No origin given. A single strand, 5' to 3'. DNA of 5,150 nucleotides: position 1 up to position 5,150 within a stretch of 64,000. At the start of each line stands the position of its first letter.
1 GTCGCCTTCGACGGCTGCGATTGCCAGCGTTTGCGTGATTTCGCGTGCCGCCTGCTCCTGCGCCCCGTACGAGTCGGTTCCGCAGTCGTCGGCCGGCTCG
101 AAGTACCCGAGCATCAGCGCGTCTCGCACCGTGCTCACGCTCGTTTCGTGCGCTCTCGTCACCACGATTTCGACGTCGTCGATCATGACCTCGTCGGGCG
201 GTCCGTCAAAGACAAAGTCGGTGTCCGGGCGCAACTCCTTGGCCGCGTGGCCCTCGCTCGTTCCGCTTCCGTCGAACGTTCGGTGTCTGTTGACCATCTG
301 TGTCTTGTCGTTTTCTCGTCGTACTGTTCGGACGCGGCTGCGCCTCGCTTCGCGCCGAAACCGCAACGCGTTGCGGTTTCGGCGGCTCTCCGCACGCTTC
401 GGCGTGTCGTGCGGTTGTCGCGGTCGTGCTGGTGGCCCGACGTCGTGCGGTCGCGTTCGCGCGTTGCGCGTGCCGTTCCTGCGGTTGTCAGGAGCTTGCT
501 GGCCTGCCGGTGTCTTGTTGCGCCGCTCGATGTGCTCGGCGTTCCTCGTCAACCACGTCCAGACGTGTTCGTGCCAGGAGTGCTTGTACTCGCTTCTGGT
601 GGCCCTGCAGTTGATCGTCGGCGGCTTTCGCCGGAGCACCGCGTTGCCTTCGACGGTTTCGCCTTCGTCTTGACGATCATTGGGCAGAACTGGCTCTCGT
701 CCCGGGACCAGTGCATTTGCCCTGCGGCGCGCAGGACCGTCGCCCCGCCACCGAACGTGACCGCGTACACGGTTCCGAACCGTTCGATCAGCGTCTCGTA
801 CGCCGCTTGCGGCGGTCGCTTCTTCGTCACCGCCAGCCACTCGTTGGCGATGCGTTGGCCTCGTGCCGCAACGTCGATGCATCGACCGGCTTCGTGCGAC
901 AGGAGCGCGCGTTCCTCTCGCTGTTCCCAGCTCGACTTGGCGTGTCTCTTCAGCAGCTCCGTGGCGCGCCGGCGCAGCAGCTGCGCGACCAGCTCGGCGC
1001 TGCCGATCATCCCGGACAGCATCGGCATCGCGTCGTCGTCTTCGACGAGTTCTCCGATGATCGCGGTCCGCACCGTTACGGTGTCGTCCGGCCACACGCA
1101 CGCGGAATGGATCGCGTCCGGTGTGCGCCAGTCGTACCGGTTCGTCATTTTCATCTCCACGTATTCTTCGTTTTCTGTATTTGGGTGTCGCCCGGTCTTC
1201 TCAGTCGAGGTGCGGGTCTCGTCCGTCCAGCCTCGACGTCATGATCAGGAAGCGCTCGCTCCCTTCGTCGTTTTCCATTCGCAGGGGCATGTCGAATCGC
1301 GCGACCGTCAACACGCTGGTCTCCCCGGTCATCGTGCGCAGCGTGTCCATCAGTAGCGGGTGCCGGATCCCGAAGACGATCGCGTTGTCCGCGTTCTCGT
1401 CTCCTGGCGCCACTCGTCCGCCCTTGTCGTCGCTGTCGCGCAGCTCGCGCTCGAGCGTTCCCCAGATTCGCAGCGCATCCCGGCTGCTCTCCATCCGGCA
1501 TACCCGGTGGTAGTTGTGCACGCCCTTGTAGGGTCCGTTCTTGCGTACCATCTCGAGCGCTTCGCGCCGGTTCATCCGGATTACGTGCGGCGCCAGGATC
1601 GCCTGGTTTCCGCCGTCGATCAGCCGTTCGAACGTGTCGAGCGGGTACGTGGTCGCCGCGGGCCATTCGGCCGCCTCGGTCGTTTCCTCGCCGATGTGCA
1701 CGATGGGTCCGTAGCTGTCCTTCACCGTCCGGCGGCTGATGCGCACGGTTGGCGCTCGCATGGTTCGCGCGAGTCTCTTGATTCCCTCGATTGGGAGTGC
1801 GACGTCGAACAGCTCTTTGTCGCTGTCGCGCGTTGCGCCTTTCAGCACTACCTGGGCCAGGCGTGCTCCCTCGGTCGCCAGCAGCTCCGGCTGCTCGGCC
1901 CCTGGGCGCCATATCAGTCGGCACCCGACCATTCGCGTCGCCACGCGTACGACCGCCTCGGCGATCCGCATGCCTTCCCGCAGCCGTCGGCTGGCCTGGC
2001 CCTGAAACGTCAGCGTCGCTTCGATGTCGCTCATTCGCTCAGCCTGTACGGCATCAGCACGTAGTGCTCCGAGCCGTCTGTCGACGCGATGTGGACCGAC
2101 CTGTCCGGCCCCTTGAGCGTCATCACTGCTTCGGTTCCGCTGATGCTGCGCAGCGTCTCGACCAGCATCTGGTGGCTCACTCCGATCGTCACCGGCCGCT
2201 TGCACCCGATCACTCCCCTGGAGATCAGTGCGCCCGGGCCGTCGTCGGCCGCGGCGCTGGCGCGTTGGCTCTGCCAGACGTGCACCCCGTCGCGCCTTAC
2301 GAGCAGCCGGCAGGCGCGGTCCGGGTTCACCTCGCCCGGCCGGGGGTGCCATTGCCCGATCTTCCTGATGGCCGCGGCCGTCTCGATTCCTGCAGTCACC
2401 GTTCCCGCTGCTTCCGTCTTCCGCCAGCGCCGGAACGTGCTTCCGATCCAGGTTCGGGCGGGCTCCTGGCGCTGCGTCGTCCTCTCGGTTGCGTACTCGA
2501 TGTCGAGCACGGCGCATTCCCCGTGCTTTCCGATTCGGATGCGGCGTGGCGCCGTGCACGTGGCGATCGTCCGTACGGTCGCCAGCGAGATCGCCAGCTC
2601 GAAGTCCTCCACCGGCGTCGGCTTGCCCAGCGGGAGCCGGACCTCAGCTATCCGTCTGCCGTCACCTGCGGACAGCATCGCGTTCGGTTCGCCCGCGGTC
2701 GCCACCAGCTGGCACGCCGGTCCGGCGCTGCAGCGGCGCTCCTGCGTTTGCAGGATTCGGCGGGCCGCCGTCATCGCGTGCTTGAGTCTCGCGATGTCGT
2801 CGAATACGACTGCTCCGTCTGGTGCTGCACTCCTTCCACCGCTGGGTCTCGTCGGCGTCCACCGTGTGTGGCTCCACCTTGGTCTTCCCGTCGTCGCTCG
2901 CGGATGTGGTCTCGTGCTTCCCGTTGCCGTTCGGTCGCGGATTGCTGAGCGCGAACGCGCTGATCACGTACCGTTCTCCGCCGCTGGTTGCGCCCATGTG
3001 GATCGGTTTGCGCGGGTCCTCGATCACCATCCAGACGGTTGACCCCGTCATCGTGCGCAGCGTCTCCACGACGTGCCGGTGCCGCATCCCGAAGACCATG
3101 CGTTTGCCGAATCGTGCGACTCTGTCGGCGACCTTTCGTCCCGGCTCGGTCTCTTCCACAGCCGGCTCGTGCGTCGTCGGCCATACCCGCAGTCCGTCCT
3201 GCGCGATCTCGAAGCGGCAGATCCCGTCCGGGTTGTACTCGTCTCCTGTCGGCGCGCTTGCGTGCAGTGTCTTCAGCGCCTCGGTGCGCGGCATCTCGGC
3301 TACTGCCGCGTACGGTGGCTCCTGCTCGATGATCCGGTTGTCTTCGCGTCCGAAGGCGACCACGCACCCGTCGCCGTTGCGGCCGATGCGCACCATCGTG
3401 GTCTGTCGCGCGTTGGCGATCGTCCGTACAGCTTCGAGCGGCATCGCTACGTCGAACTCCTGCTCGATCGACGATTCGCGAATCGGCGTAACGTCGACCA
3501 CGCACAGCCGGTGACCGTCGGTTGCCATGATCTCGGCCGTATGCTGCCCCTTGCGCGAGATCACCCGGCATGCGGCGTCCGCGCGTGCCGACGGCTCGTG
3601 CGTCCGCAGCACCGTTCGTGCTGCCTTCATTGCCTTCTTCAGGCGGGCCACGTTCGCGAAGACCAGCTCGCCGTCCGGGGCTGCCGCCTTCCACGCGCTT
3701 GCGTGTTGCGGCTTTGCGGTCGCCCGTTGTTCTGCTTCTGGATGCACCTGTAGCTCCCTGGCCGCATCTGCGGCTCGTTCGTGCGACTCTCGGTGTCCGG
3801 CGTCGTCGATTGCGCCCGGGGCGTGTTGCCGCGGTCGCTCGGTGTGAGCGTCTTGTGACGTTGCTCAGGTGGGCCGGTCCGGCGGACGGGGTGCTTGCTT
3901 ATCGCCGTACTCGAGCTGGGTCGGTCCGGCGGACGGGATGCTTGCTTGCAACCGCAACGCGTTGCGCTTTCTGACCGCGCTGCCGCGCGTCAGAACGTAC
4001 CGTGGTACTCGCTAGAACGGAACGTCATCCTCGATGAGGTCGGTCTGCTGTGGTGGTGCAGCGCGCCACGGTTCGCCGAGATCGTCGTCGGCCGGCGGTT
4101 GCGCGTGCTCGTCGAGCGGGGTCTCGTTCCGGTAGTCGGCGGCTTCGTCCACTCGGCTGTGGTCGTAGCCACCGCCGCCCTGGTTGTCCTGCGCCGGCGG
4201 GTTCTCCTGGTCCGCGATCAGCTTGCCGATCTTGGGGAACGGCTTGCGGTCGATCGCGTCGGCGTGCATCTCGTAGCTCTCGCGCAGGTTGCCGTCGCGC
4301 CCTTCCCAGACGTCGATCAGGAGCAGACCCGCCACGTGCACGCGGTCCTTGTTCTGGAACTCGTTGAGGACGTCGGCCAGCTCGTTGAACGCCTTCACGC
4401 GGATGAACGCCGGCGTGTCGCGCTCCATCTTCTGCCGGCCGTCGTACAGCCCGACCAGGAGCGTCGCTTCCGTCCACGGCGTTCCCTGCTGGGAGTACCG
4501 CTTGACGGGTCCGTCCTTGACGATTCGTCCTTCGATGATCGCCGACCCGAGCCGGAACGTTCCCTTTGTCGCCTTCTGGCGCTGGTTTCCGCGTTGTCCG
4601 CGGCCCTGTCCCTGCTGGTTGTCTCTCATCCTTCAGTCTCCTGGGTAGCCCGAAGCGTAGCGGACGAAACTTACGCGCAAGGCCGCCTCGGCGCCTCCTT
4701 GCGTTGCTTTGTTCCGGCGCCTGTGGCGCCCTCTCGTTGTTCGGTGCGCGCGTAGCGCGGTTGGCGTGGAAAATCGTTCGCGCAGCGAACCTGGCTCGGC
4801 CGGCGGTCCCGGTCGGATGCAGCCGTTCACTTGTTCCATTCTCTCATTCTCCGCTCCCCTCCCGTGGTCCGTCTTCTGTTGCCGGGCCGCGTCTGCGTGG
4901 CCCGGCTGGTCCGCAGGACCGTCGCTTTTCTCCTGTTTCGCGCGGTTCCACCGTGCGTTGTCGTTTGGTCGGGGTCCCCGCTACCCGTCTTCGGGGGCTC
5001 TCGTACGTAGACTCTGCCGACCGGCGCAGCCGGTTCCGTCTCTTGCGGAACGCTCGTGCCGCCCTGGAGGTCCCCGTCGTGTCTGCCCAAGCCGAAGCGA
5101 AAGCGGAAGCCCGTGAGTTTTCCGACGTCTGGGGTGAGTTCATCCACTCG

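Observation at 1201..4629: SSB followed by three tandem, divergent, short DnaN-like clamp genes: candidate heteromeric sliding clamp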

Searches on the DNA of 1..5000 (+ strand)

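Call 5: search_dna_similar(query=window:1-5000:+, collection=plasmids, mode=near, max_rows=15)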
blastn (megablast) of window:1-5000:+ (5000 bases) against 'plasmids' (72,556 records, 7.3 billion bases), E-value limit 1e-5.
No match.

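Call 6: search_dna_similar(query=window:1-5000:+, collection=phages, mode=near, max_rows=10)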
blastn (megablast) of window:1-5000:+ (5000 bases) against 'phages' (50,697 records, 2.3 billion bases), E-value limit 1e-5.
No match.
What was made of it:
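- Tried and rejected: Near-identical DNA in plasmid and phage collections: none (calls 5, 6).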

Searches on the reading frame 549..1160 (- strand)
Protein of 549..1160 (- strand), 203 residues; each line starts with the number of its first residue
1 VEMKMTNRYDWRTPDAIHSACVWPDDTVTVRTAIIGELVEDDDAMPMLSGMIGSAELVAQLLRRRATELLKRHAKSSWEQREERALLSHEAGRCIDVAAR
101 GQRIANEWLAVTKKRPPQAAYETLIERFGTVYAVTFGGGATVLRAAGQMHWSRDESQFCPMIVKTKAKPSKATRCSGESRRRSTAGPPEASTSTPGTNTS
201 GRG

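Call 3: search_protein_families(library=pfam, proteins=[window:549-1160:-], max_evalue=1)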
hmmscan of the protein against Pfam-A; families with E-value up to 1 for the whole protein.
window:549-1160:- (203 aa): 1 family
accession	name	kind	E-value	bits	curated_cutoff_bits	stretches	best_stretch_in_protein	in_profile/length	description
PF13796.11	Sensor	-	0.17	12.3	28.2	1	45-82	33-69/162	Putative sensor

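Call 4: search_protein_families(library=ncbifam, proteins=[window:549-1160:-], max_evalue=1)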
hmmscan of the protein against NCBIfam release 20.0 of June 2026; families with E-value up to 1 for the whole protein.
window:549-1160:- (203 aa): 0 families

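Call 80: search_protein_families(library=phrogs, proteins=[window:552-1160:-], max_evalue=0.01)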
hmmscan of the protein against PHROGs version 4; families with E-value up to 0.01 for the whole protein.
window:552-1160:- (203 aa): 0 families
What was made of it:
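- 517..1160 (-): Conserved downstream partner gene of unknown function (200-250 aa in relatives). Frameshifted here near 665: the C-terminal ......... segment lies in another frame at 517-663. No hit in Pfam, NCBIfam or PHROGs (calls 3, 4, 80).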

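Call 81: search_protein_families(library=padloc, proteins=[window:552-1160:-], max_evalue=0.01)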
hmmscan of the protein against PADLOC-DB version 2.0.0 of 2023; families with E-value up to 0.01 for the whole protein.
window:552-1160:- (203 aa): 1 family
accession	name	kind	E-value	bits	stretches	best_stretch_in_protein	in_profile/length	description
PDLC00919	Cas10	-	0.0055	13.9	1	46-142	21-70/414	Cas10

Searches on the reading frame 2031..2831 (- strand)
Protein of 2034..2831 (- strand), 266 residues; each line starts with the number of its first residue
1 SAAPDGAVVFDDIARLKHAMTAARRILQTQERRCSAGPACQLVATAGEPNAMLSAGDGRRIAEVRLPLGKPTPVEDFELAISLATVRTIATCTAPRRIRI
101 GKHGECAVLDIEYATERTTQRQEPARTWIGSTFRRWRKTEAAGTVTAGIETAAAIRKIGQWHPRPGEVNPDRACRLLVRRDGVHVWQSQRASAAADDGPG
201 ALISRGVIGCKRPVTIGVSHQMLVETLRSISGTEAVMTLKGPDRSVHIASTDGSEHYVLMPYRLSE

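Call 3: search_protein_families(library=pfam, proteins=[window:2031-2774:-], max_evalue=1)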
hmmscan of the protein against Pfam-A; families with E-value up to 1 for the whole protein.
window:2031-2774:- (247 aa): 0 families

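Call 4: search_protein_families(library=ncbifam, proteins=[window:2031-2774:-], max_evalue=1)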
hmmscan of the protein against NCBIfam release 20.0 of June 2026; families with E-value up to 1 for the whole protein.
window:2031-2774:- (247 aa): 1 family
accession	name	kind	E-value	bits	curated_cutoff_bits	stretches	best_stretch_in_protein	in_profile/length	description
TIGR00663.1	dnan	equivalog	0.023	13.7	137.65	1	194-245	315-367/367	DNA polymerase III subunit beta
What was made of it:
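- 2031..2828 (-): Clamp unit 2, the C-terminal unit of the fused gene, shifted by one base (+1) relative to unit 3. The first possible start (ATG 2774) lies inside helix 1. Ends ............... TIGR00663 residues 194-245 against profile 315-367 (call 4).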

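Call 80: search_protein_families(library=phrogs, proteins=[window:2034-2831:-], max_evalue=0.01)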
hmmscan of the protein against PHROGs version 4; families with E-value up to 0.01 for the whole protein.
window:2034-2831:- (266 aa): 1 family
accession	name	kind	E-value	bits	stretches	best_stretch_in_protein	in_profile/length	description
phrog_947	-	DNA, RNA and nucleotide metabolism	0.00055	20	0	212-265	312-366/368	DNA polymerase processivity factor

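Call 81: search_protein_families(library=padloc, proteins=[window:2034-2831:-], max_evalue=0.01)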
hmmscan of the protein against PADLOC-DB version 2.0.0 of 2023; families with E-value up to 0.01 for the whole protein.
window:2034-2831:- (266 aa): 0 families

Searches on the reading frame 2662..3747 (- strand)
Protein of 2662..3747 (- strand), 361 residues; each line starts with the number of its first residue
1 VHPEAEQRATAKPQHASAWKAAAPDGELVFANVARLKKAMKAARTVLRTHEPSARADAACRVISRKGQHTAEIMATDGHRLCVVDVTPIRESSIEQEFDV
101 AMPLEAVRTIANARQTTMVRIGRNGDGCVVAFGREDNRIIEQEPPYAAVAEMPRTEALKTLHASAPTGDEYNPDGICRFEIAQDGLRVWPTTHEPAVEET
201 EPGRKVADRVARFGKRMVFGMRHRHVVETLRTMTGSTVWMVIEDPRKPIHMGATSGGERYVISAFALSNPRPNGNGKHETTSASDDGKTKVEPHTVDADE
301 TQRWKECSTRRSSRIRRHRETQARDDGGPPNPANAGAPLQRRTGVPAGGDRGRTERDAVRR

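Call 3: search_protein_families(library=pfam, proteins=[window:2662-3747:-], max_evalue=1)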
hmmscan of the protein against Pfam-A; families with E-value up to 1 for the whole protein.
window:2662-3747:- (361 aa): 0 families

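Call 4: search_protein_families(library=ncbifam, proteins=[window:2662-3747:-], max_evalue=1)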
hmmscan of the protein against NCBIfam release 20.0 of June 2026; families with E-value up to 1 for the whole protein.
window:2662-3747:- (361 aa): 2 families
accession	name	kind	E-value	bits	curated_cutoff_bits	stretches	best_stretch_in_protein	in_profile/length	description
TIGR00663.1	dnan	equivalog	0.00034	19.7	137.65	1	68-116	163-209/367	DNA polymerase III subunit beta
TIGR02960.1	SigX5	hypoth_equivalog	0.1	11.8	264.75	1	6-61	146-200/322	RNA polymerase sigma-70 factor, TIGR02960 family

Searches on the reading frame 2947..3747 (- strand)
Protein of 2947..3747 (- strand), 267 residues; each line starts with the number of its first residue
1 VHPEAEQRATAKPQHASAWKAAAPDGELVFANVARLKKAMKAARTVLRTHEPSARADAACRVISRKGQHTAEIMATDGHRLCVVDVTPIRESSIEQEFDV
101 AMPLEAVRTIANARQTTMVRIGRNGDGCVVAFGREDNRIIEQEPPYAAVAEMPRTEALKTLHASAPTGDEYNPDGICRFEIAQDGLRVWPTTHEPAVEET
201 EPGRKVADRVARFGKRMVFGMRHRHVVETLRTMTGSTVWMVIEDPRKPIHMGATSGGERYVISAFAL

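Call 80: search_protein_families(library=phrogs, proteins=[window:2947-3747:-], max_evalue=0.01)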
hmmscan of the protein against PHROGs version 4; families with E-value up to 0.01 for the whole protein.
window:2947-3747:- (267 aa): 1 family
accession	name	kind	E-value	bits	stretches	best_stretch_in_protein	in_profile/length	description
phrog_947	-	DNA, RNA and nucleotide metabolism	2.8e-10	40.7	1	32-261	131-359/368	DNA polymerase processivity factor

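Call 81: search_protein_families(library=padloc, proteins=[window:2947-3747:-], max_evalue=0.01)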
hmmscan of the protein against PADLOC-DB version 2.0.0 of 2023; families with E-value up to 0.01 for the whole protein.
window:2947-3747:- (267 aa): 0 families

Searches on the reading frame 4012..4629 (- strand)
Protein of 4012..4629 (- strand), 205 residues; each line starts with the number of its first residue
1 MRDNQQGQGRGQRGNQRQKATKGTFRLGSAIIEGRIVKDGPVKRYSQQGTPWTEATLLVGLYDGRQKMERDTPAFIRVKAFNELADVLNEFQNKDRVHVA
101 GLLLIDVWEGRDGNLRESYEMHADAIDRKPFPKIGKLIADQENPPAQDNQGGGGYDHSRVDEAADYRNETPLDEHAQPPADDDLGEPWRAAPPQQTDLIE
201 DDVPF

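Call 3: search_protein_families(library=pfam, proteins=[window:4012-4629:-], max_evalue=1)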
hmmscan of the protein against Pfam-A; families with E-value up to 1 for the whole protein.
window:4012-4629:- (205 aa): 4 families
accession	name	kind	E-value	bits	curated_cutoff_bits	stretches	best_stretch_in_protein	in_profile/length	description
PF00436.31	SSB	-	4.6e-10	39.9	26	1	30-127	4-102/104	Single-strand binding protein family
PF22657.2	SSB_1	-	0.032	14.8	27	1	32-103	5-75/91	Another single-strand binding protein family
PF08365.16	IGF2_C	-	0.15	12.6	27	1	66-96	13-43/55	Insulin-like growth factor II E-peptide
PF11325.14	DUF3127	-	0.24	12.1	27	1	32-100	2-63/85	Domain of unknown function (DUF3127)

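Call 4: search_protein_families(library=ncbifam, proteins=[window:4012-4629:-], max_evalue=1)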
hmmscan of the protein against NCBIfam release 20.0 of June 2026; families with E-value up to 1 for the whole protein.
window:4012-4629:- (205 aa): 9 families
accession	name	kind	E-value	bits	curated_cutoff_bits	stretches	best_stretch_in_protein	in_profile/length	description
TIGR00621.2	ssb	subfamily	1.6e-09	38.3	53.95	1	31-205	8-165/165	single-stranded DNA-binding protein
NF005851.0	PRK07772.1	subfamily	5e-06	26.8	194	1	62-194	40-179/191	single-stranded DNA-binding protein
NF005406.0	PRK06958.1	subfamily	0.00034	21.1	252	1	74-205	52-182/182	single-stranded DNA-binding protein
NF006297.0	PRK08486.1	equivalog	0.00066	19.9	212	1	34-165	9-144/182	single-stranded DNA-binding protein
NF004948.0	PRK06293.1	equivalog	0.0011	19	156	1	34-161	8-128/161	single-stranded DNA-binding protein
NF006445.0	PRK08763.1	subfamily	0.0014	18.8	246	1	34-128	12-107/164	single-stranded DNA-binding protein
NF004512.0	PRK05853.1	equivalog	0.024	14.5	215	1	75-149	51-122/168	hypothetical protein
NF005241.0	PRK06751.1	equivalog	0.028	14.5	313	1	30-126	5-100/173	single-stranded DNA-binding protein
NF006039.0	PRK08182.1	subfamily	0.11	12.5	70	1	79-128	59-109/150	single-stranded DNA-binding protein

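Call 80: search_protein_families(library=phrogs, proteins=[window:4015-4629:-], max_evalue=0.01)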
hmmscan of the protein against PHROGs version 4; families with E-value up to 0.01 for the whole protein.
window:4015-4629:- (205 aa): 1 family
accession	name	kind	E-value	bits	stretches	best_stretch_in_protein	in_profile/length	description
phrog_44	-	DNA, RNA and nucleotide metabolism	6.7e-13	50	1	21-190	81-208/271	single strand DNA binding protein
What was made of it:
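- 4012..4629 (-): SSB gene (205 aa) with a Q/R/G-rich N-terminus, an OB fold and the acidic tip ...DDVPF. Pfam PF00436 E=4.6e-10 and TIGR00621 E=1.6e-9 (calls 3, 4). phrog_44 E=6.7e-13 (call 80).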

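Call 81: search_protein_families(library=padloc, proteins=[window:4015-4629:-], max_evalue=0.01)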
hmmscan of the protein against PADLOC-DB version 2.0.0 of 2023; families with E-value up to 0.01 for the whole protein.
window:4015-4629:- (205 aa): 0 families
